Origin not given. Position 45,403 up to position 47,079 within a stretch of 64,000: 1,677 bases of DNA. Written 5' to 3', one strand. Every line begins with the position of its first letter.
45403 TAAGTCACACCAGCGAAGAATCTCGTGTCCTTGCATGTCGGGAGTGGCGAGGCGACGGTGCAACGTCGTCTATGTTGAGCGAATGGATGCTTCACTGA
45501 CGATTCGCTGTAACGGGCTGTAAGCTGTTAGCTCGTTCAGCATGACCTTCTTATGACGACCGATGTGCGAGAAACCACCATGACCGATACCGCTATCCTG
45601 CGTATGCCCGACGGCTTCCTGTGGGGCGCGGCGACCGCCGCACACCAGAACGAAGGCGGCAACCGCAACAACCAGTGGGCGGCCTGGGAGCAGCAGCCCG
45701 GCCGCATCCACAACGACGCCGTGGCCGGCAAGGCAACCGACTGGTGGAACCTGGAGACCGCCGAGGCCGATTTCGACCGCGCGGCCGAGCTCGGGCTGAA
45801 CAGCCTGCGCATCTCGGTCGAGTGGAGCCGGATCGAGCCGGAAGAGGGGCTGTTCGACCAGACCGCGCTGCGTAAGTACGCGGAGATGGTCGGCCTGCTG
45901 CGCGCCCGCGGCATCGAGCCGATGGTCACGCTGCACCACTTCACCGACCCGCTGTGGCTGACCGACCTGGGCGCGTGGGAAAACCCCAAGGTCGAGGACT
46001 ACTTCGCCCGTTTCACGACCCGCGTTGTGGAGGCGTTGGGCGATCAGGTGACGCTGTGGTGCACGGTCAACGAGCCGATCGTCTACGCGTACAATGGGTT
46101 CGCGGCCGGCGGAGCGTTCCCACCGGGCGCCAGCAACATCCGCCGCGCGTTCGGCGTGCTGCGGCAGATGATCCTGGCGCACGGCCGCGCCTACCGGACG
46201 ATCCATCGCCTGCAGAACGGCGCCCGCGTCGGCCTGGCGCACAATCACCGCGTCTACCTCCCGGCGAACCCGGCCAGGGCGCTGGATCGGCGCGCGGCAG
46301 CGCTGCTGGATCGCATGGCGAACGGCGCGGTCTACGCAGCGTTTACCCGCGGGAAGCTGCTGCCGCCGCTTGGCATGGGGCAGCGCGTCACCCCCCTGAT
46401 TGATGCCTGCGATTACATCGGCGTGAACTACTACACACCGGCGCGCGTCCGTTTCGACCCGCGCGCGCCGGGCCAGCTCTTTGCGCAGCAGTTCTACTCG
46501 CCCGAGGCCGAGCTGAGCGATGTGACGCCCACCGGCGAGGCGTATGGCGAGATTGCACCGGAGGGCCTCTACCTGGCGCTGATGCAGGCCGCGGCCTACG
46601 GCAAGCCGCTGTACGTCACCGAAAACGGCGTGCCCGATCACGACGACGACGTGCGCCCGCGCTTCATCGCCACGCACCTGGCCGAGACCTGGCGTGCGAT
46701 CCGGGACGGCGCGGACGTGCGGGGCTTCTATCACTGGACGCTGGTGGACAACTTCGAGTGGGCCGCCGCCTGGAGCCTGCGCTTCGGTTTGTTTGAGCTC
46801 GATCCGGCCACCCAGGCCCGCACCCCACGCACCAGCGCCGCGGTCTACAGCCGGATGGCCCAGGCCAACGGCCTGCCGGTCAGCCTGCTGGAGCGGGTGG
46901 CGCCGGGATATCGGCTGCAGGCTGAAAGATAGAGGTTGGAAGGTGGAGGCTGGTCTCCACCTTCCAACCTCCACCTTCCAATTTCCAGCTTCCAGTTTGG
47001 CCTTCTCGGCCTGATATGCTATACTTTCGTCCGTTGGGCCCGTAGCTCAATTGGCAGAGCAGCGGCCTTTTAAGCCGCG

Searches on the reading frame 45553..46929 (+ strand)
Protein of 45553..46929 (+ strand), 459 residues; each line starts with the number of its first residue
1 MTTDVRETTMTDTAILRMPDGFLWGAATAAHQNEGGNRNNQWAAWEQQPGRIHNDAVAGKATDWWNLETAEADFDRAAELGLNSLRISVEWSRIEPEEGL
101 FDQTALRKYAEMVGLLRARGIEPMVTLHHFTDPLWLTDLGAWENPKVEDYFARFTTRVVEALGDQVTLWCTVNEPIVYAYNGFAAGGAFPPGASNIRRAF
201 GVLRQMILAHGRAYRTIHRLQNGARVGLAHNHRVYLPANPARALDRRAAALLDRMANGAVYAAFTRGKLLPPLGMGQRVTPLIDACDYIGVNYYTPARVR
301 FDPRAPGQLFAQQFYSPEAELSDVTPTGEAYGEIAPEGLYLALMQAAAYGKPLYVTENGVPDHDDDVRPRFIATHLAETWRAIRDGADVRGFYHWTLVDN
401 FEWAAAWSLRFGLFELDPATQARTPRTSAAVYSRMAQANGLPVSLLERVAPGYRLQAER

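Call 56: list_cluster_members(proteins=[window:45553-46929:+, window:54260-55630:+, window:47246-49798:+])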
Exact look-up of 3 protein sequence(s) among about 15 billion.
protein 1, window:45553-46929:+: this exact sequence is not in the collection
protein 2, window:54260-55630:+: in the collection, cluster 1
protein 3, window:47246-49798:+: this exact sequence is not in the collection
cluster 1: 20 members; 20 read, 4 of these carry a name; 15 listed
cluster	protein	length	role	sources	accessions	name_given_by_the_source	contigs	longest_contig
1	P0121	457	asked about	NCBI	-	-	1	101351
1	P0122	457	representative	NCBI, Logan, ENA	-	-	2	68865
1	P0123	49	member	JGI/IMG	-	plasmid stabilization system protein ParE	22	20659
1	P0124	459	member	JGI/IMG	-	sterol 14-demethylase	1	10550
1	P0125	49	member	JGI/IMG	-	plasmid stabilization system protein ParE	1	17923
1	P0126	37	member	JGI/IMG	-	hypothetical protein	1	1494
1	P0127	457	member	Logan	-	-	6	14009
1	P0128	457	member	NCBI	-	-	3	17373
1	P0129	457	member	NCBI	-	-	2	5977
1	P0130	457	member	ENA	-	-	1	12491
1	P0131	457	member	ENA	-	-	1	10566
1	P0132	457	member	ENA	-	-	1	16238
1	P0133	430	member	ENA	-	-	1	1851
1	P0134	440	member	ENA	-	-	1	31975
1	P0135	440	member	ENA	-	-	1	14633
